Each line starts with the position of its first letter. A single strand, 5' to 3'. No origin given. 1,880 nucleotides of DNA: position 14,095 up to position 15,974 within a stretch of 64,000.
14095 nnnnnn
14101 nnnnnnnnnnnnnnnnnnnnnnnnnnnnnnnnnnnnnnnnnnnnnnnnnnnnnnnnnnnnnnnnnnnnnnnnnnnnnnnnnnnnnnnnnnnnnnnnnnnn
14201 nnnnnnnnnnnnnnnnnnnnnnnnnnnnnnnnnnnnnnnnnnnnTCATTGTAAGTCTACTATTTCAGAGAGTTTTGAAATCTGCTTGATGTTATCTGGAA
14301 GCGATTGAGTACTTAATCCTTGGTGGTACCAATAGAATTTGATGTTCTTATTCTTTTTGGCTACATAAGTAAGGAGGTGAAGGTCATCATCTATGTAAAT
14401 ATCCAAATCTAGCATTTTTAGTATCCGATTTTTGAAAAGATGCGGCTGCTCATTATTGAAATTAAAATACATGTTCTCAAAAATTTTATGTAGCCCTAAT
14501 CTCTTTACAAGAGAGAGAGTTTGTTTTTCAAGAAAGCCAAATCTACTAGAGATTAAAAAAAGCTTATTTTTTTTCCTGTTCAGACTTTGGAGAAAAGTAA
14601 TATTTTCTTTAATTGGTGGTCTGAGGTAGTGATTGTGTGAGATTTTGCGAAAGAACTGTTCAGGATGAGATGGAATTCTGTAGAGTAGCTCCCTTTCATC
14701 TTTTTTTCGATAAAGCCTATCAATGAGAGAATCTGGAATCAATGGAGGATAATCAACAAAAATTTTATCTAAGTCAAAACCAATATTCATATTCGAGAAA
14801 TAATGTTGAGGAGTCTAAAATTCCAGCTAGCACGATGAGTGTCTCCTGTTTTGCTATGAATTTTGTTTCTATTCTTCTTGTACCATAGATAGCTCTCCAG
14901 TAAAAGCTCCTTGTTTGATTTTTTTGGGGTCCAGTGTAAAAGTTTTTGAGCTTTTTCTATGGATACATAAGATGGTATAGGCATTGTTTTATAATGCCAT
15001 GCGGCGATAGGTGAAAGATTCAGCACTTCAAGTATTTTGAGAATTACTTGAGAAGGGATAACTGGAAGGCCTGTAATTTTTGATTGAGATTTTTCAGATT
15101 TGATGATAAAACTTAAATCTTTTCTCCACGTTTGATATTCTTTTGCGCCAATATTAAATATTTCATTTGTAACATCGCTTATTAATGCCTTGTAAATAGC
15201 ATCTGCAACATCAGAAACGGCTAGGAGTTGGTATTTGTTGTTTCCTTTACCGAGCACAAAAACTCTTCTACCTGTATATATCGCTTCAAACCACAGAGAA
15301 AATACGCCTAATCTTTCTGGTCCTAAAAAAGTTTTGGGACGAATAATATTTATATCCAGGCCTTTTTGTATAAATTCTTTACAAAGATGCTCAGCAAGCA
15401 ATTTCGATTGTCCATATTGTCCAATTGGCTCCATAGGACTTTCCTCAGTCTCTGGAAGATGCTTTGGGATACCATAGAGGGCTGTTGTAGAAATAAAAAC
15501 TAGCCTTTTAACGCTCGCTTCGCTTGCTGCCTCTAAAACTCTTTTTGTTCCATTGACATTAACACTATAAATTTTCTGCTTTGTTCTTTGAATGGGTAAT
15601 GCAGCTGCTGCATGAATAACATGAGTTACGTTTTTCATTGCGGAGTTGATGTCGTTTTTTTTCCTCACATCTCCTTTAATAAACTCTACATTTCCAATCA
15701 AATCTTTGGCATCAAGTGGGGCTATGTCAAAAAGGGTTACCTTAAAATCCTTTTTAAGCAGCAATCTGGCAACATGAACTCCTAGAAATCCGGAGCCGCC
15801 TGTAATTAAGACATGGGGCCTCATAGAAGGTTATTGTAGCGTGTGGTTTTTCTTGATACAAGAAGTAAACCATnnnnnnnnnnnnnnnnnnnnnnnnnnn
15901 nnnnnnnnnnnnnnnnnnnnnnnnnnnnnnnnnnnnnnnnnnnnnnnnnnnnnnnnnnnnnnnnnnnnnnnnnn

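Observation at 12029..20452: An 8.4-kb co-directional surface-glycan locus made of polytopic GT-C-like proteins plus sugar-modifying enzymes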

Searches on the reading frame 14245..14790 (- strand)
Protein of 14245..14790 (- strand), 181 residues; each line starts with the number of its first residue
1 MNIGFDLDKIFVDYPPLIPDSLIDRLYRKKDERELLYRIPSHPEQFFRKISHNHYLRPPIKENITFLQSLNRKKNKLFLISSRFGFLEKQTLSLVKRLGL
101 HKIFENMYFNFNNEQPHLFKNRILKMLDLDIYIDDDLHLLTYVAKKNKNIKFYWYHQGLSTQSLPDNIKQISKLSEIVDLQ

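Call 4: search_protein_families(library=pfam, proteins=[window:14245-14790:-], max_evalue=0.01)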
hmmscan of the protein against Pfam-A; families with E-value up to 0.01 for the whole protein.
window:14245-14790:- (181 aa): 0 families

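Call 6: search_protein_families(library=ncbifam, proteins=[window:14245-14790:-], max_evalue=0.01)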
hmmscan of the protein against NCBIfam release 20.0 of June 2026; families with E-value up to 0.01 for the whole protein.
window:14245-14790:- (181 aa): 0 families

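Call 10: search_solved_structures(query=window:14245-14790:-, max_evalue=10)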
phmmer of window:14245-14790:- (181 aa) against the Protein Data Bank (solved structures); distinct sequences matched with E-value up to 10: 0.

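Call 24: find_homologous_proteins(query=window:14245-14790:-, max_evalue=0.001)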
Query window:14245-14790:- (181 aa): 519 proteins with E <= 0.001 among 622 candidates; the best 120 are listed.
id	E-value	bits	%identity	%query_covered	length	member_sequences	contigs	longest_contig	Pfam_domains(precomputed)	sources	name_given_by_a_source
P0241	1.4e-113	396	100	100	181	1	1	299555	-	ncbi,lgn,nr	ncbi:MAG: hypothetical protein HZC02_03200 [Candidatus Levybacteria bacterium]|nr:hypothetical prote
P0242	4.2e-81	290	73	98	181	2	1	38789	-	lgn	-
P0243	3.3e-71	258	65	98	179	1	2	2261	-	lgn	-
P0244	5.8e-71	257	67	98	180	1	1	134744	-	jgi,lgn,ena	-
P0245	1.5e-70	256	66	98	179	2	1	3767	-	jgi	-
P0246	3.0e-70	255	67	97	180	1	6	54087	-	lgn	-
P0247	8.1e-70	253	65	98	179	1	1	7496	-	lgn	-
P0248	1.0e-69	253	65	98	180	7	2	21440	-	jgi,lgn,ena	-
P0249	2.7e-69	252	65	97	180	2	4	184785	-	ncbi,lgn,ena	-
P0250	4.8e-69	251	67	98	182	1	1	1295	-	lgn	-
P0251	3.9e-68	248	63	98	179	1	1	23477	-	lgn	-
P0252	6.2e-68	247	63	98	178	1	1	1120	-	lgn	-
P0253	1.5e-67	246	64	98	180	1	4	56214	-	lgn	-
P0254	1.7e-67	246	63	98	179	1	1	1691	-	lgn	-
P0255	6.6e-67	244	64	98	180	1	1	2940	-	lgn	-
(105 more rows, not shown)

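Call 35: predict_structure(alignment_id=A3)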
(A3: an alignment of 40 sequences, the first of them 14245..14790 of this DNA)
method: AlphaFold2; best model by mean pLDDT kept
length: 181 residues; sequences in the alignment: 40
mean_pLDDT: 89.9   pTM: 0.87
mean pLDDT of the five models: 89.9, 89.6, 89.3, 88.2, 87.3
residues with pLDDT >= 90: 122; 70-90: 39; 50-70: 20; < 50: 0
segments of 3 or more residues with pLDDT < 50: none
pLDDT, mean of each block of 10 residues (from residue 1): 94 74 66 72 89 87 95 96 95 95 97 95 97 95 95 93 92 93 73
secondary structure, 60 per line:
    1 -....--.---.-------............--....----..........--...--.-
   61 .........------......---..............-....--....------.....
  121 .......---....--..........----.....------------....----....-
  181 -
elements in order: E2-5 H20-27 E28-31 E34-37 H42-51 H61-69 E76-81 H85-98 H100-103 E106-109 H116-127 E131-134 H137-146 E151-155 E168-171 H176-179

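Call 40: fold_search(model_id=the predicted structure, library=pdb)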
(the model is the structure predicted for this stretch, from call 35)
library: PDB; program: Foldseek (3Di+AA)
matches with E <= 10: 1240; with E <= 0.001: 41
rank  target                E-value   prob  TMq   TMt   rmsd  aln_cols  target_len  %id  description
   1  2nyv                  1.8e-05  1.00  0.64  0.55   5.7       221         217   19  X-ray crystal structure of a phosphoglycolate phosphatase from Aquifex aeolicus (released 2006-12-05)
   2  3kbb                  1.9e-05  1.00  0.63  0.55   7.5       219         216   17  Crystal structure of putative beta-phosphoglucomutase from Thermotoga maritima (released 2009-11-17)
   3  2hoq                  4.1e-05  1.00  0.58  0.46  11.1       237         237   16  Crystal structure of the probable haloacid dehalogenase (PH1655) from pyrococcus horikoshii OT3 (released 2007-07-17)
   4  2om6_A                4.9e-05  1.00  0.55  0.44   3.9       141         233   16  Hypothetical Protein (Probable Phosphoserine Phosph (PH0253) from Pyrococcus Horikoshii OT3 (released 2008-01-29)
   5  2go7_A                6.4e-05  1.00  0.64  0.58   6.2       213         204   12  CRYSTAL STRUCTURE OF A HYDROLASE FROM HALOACID DEHALOGENASE-LIKE FAMILY (SP_2064) FROM STREPTOCOCCUS PNEUMONIAE TIGR4  (released 2006-05-23)
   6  3kzx                  6.8e-05  1.00  0.55  0.49  10.8       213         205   12  Crystal structure of a Had-superfamily hydrolase from Ehrlichia chaffeensis at 1.9A resolution (released 2009-12-22)
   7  2go7_D                7.7e-05  1.00  0.57  0.52   8.7       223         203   12  CRYSTAL STRUCTURE OF A HYDROLASE FROM HALOACID DEHALOGENASE-LIKE FAMILY (SP_2064) FROM STREPTOCOCCUS PNEUMONIAE TIGR4  (released 2006-05-23)
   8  2go7_B                8.8e-05  1.00  0.56  0.51   9.6       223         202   12  CRYSTAL STRUCTURE OF A HYDROLASE FROM HALOACID DEHALOGENASE-LIKE FAMILY (SP_2064) FROM STREPTOCOCCUS PNEUMONIAE TIGR4  (released 2006-05-23)
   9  3ib6_A                1.1e-04  1.00  0.59  0.59   4.7       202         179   10  Crystal structure of an uncharacterized protein from Listeria monocytogenes serotype 4b (released 2009-07-28)
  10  1jud                  1.3e-04  1.00  0.56  0.47   5.2       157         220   14  L-2-HALOACID DEHALOGENASE (released 1996-12-07)
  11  4fyp_A                1.4e-04  1.00  0.49  0.40   4.9       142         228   14  Crystal Structure of Plant Vegetative Storage Protein (released 2013-06-26)
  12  3e58_A                1.5e-04  1.00  0.61  0.54   5.8       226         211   12  Crystal structure of putative beta-phosphoglucomutase from Streptococcus thermophilus (released 2008-08-26)
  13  1z5g_D                2.3e-04  1.00  0.53  0.47   6.1       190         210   13  Crystal structure of Salmonella typhimurium AphA protein (released 2006-03-21)
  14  9m7f_A                2.4e-04  1.00  0.53  0.21   8.1       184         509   15  Crystal structure of AsDMS D333N mutant in complex with farnesyl pyrophosphate (released 2025-09-10)
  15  9m7e_B                2.6e-04  1.00  0.56  0.22   6.8       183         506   15  Crystal structure of AsDMS D333N mutant in complex with drimenyl phosphate (released 2025-09-10)
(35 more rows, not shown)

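Call 45: find_related_loci(query=A3, collection=genome_contigs, flank=10000)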
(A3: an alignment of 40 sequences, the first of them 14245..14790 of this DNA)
Query A3 (181 aa) in genome_contigs; peptide patterns used: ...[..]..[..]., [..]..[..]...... (x = any residue, [..] = any of these).
276 stretches matched a pattern; 119 encode a relative of the query (tblastn E <= 1e-3); the best 80 are kept; 80 distinct loci.
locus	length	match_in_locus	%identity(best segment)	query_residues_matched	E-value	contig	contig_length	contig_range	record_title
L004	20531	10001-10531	74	1-177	6e-85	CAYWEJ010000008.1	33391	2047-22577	MAG TPA_asm: uncultured Gammaproteobacteria bacterium isolate SRP192515_co1_134 genome assembly, contig: NODE_1100_lengt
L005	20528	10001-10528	65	3-178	1e-73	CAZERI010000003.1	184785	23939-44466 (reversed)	MAG TPA_asm: uncultured Gammaproteobacteria bacterium isolate SRP278252_co1_729 genome assembly, contig: NODE_56_length_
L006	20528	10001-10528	65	1-177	2e-73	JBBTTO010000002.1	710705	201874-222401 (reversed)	MAG: Patescibacteria group bacterium isolate H52-bin062_1 H52_bin062_1_000000000002, whole genome shotgun sequence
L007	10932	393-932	61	1-180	1e-69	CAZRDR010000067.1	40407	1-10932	MAG TPA_asm: uncultured Gammaproteobacteria bacterium isolate SRP135725_co2_727 genome assembly, contig: k141_4734894, w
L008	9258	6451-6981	62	1-177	1e-69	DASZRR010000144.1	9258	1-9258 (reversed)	MAG TPA_asm: Patescibacteria group bacterium isolate SMAG_U6029 k141_925308, whole genome shotgun sequence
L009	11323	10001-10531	61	1-177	5e-69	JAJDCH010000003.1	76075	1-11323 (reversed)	MAG: Candidatus Levyibacteriota bacterium isolate OFTM270 OFTM270_2, whole genome shotgun sequence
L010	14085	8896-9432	60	1-179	1e-67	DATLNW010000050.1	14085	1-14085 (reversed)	MAG TPA_asm: Lysobacterales bacterium isolate SMAG_U13810 k141_5165957, whole genome shotgun sequence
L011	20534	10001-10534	62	1-178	2e-67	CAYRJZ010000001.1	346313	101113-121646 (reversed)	MAG TPA_asm: uncultured Gammaproteobacteria bacterium isolate SRP170004_co1_576 genome assembly, contig: NODE_25_length_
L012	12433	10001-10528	65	3-178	2e-67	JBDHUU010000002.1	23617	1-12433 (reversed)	MAG: Candidatus Levyibacteriota bacterium isolate AS-MESO-3CA.208 NODE_9148_length_23617_cov_3.156967, whole genome shot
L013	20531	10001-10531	60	1-177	6e-67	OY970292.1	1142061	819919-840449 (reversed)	MAG: Candidatus Levybacteria bacterium isolate MFD01916.bin.c.8 genome assembly, chromosome: 1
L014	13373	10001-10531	60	1-177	9e-67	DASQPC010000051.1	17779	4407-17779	MAG TPA_asm: Candidatus Methylomirabilota bacterium isolate SMAG_U10819 k141_2974526, whole genome shotgun sequence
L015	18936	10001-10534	57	1-178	4e-66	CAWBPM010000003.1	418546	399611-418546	MAG: Candidatus Levybacteria bacterium isolate MFD01476.bin.1.72 genome assembly, contig: contig_44256, whole genome sho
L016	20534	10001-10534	60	1-178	3e-66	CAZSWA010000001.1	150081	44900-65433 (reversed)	MAG TPA_asm: uncultured Gammaproteobacteria bacterium isolate SRP272529_co1_257 genome assembly, contig: NODE_62_length_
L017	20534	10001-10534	58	1-178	3e-65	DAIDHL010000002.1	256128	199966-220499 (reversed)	MAG TPA_asm: Candidatus Levyibacteriota bacterium isolate clean344 NODE_2_length_256128_cov_5.732237, whole genome shotg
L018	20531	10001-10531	59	1-177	3e-65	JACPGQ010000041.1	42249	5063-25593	MAG: Candidatus Levyibacteriota bacterium isolate NC_groundwater_392_Ag_B-0.1um_43_10 GD18-4_B1_scaffold_683419, whole g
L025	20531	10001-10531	59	1-177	3e-63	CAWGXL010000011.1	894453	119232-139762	MAG: uncultured bacterium isolate MFD09206.bin.2.20 genome assembly, contig: contig_9876, whole genome shotgun sequence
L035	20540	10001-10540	57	1-180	2e-60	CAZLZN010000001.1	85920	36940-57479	MAG TPA_asm: uncultured Gammaproteobacteria bacterium isolate SRP278252_co2_871 genome assembly, contig: NODE_376_length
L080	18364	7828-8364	51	1-177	1e-47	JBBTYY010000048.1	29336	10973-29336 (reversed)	MAG: Patescibacteria group bacterium isolate H52-bin050_1 H52_bin050_1_000000000048, whole genome shotgun sequence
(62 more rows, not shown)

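Call 91: search_protein_families(library=pfam, proteins=[L035:4970-6541:+, L035:6525-6878:+, L035:6880-7974:+, L035:7949-8887:+, L025:7854-8237:+, L025:8245-8721:+, L025:3664-5166:+, L080:816-1160:+, L035:3819-4694:-, L035:1713-2468:-], max_evalue=0.001)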
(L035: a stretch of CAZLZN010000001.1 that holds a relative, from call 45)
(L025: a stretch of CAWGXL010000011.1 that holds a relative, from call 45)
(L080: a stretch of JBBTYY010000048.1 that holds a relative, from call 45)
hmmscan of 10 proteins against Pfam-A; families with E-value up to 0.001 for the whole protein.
L035:4970-6541:+ (523 aa): 1 family
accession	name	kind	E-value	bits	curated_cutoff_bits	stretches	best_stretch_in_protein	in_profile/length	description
PF13231.12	PMT_2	-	2.1e-07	31.7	26.1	1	90-232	3-142/160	Dolichyl-phosphate-mannose-protein mannosyltransferase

L035:6525-6878:+ (117 aa): 0 families

L035:6880-7974:+ (364 aa): 1 family
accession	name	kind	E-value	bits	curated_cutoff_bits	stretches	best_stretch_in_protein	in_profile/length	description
PF00953.26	Glycos_transf_4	-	1.4e-21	77.6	27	1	80-256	2-159/160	Glycosyl transferase family 4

L035:7949-8887:+ (312 aa): 1 family
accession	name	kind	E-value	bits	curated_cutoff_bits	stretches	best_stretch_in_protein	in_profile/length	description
PF01040.23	UbiA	-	1.4e-20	74.1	34.2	1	42-254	20-228/250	UbiA prenyltransferase family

L025:7854-8237:+ (127 aa): 3 families
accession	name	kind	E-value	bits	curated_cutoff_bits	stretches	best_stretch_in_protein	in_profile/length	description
PF01850.27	PIN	-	5e-15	56.6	23.6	1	3-120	1-118/120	PIN domain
PF16289.11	PIN_12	-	1.4e-07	32.5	32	1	3-71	1-72/172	PIN domain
PF13638.12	PIN_4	-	5e-05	24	21.9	1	3-77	1-74/132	PIN domain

L025:8245-8721:+ (158 aa): 5 families
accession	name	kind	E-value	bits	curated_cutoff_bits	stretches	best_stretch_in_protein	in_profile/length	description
PF13671.12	AAA_33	-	1.3e-24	87.6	27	1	5-147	1-143/143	AAA domain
PF06414.18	Zeta_toxin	-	1.8e-09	37.8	22.3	1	2-135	15-157/199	Zeta toxin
PF13238.12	AAA_18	-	6e-07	30.4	29.4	1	8-127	3-117/128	AAA domain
PF08433.16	KTI12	-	2.9e-06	27.4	22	1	5-149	3-142/271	Chromatin associated protein KTI12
PF13207.12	AAA_17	-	1.8e-05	25.5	27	1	10-126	2-128/136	AAA domain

L025:3664-5166:+ (500 aa): 0 families

L080:816-1160:+ (114 aa): 0 families

L035:3819-4694:- (291 aa): 2 families
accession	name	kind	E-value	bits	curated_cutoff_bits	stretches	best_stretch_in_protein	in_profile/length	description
PF01634.23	HisG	-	1.9e-51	174.6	25.5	1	56-209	1-155/158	ATP phosphoribosyltransferase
PF08029.16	HisG_C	-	1.2e-29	102.7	23.5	1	216-288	1-73/73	HisG, C-terminal domain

L035:1713-2468:- (251 aa): 5 families
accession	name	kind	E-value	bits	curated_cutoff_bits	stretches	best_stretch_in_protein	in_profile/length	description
PF00977.27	His_biosynth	-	4.7e-82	275.3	23.6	1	5-233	1-227/228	Histidine biosynthesis protein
PF01207.24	Dus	-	1.4e-07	31.3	20.4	1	32-117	140-227/311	Dihydrouridine synthase (Dus)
PF02581.23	TMP-TENI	-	7e-07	29.2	27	1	40-105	112-179/180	Thiamine monophosphate synthase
PF03060.21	NMO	-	2.2e-05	24.5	28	0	153-246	145-244/331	Nitronate monooxygenase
PF01180.27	DHO_dh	-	0.00087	19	27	0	59-115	223-282/291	Dihydroorotate dehydrogenase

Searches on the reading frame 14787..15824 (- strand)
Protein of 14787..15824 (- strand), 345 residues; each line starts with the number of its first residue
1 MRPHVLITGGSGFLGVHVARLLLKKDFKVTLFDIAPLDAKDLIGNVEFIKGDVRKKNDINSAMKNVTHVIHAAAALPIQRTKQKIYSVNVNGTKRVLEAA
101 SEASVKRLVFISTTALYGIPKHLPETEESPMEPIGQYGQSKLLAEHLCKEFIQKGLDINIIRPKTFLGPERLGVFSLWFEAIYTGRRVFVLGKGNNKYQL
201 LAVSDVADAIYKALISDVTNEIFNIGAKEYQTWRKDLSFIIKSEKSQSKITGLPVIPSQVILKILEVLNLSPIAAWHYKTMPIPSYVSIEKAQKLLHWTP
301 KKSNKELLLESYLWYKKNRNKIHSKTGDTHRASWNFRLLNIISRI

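Call 4: search_protein_families(library=pfam, proteins=[window:14787-15824:-], max_evalue=0.01)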
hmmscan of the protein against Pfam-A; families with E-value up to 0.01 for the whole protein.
window:14787-15824:- (345 aa): 9 families
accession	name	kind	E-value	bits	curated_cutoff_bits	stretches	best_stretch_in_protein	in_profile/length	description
PF01370.27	Epimerase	-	4.4e-44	151.1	20.9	1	5-226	1-240/240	NAD dependent epimerase/dehydratase family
PF16363.11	GDP_Man_Dehyd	-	6.7e-28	98.5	27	1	6-308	1-329/332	GDP-mannose 4,6 dehydratase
PF01073.25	3Beta_HSD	-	8.4e-27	94.3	22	1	6-211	1-226/280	3-beta hydroxysteroid dehydrogenase/isomerase family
PF07993.18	NAD_binding_4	-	1.1e-21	77.6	20.1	1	42-173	59-214/258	Male sterility protein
PF13460.12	NAD_binding_10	-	5.2e-19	69.3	27.2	1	9-168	1-148/184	NAD(P)H-binding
PF04321.23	RmlD_sub_bind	-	2e-14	53.8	27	1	4-164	2-149/287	RmlD substrate binding domain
PF02719.21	Polysacc_synt_2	-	8.7e-13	48.5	20.2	1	5-150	1-151/293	Polysaccharide biosynthesis protein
PF05368.20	NmrA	-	4.1e-08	33.6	27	1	4-113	4-107/298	NmrA-like family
PF00106.31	adh_short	-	8.3e-06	25.9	26.6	1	4-68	2-73/195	short chain dehydrogenase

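Call 6: search_protein_families(library=ncbifam, proteins=[window:14787-15824:-], max_evalue=0.01)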
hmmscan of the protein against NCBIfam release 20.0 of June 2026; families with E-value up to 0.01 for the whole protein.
window:14787-15824:- (345 aa): 45 families (the best 25 are shown)
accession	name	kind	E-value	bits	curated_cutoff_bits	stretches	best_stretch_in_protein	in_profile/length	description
TIGR03466.1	HpnA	hypoth_equivalog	5.7e-35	120.8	367.65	1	4-318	2-324/327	hopanoid-associated sugar epimerase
TIGR01179.1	galE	equivalog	2.2e-28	99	262.3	1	5-161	2-171/332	UDP-glucose 4-epimerase GalE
TIGR04180.1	EDH_00030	hypoth_equivalog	6.9e-27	94.3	475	1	5-229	1-241/297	NAD-dependent 4,6-dehydratase LegB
TIGR01181.1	dTDP_gluc_dehyt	equivalog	6.1e-24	84.7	365.1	1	5-242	2-259/321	dTDP-glucose 4,6-dehydratase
NF042423.1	oxyalk_red_Shew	equivalog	6.4e-22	78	580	1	4-171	10-179/331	2-alkyl-3-oxoalkanoate reductase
TIGR01746.1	Thioester-redct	subfamily_domain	3.1e-21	76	213.35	1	4-175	1-204/371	thioester reductase domain-containing protein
NF042422.1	oxyalk_red_OleD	equivalog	4.3e-21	75.6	580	1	4-214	2-215/329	2-alkyl-3-oxoalkanoate reductase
NF052578.1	StrlDmthSdmBMthl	equivalog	5.3e-20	72.4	600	1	5-172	3-175/328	sterol demethylase protein SdmB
NF007956.0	PRK10675.1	subfamily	2.4e-17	63.1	394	1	4-153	2-165/338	UDP-glucose 4-epimerase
TIGR02197.1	heptose_epim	equivalog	7.8e-17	61.4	274.6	1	5-151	1-152/316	ADP-glyceromanno-heptose 6-epimerase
NF043036.1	ErythonDh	equivalog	1.3e-15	57.4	325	1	4-156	2-168/321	D-erythronate dehydrogenase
NF041293.1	G6PDh_Azf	equivalog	6.1e-13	48.8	400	1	3-114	3-116/252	NAD-dependent glucose-6-phosphate dehydrogenase Azf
TIGR01777.1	yfcH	hypoth_equivalog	2.6e-12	46.9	207.35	1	5-258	1-254/292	TIGR01777 family oxidoreductase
TIGR01214.1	rmlD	equivalog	3e-12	46.2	224.05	1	5-154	2-141/285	dTDP-4-dehydrorhamnose reductase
NF011728.1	PRK15181.1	equivalog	1.3e-11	44.1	760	1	44-165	69-192/348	Vi polysaccharide biosynthesis UDP-N-acetylglucosaminuronic acid C-4 epimerase TviC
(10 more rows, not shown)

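Call 43: search_solved_structures(query=window:14787-15824:-, max_evalue=1e-10)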
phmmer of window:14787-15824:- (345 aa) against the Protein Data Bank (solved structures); distinct sequences matched with E-value up to 1e-10: 66 (the best 60 are shown).
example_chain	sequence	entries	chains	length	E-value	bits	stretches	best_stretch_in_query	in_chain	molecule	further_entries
8rdg_A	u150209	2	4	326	9.4e-26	94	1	4-244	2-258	SDR family NAD(P)-dependent oxidoreductase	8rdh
8rdi_A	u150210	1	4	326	3.4e-25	92.2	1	4-244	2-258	SDR family NAD(P)-dependent oxidoreductase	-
6jkg_A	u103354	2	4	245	3.2e-24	89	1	6-208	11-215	Sterol-4-alpha-carboxylate 3-dehydrogenase, decarboxylating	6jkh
3ehe_A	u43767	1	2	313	3.4e-23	85.6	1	5-232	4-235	UDP-glucose 4-epimerase (GalE-1)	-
8wxk_A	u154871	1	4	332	3.1e-22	82.4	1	2-151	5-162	UDP-glucose 4-epimerase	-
4twr_A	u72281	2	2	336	4.5e-19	72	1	4-152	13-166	NAD binding site:NAD-dependent epimerase/dehydratase:UDP-glucose 4-epimerase | UDP-glucose 4-epimerase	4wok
6kv9_A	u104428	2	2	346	2.2e-18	69.8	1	5-227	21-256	MoeE5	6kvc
6wjb_A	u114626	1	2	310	2.8e-18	69.4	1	4-218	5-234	NAD-dependent epimerase/dehydratase family protein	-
2p5u_A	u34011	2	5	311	8.5e-18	67.9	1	4-271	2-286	UDP-glucose 4-epimerase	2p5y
6wj9_A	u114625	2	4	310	1.4e-17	67.1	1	4-218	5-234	NAD-dependent epimerase/dehydratase family protein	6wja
7ys8_A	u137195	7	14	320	2.2e-17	66.5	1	5-229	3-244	UDP-glucose 4-epimerase | UDP-glucose 4-epimerase along with EC 5.1.3.2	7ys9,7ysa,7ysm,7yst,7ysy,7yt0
1r6d_A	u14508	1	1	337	4e-17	65.6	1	5-233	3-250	TDP-glucose-4,6-dehydratase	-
1r66_A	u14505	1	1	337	5.5e-17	65.2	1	5-233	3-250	TDP-glucose-4,6-dehydratase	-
8wop_A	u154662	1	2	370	1.1e-16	64.2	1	3-161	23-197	UDP-glucose 4-epimerase 2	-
8wow_A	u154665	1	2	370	1.1e-16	64.2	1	3-161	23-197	UDP-glucose 4-epimerase 2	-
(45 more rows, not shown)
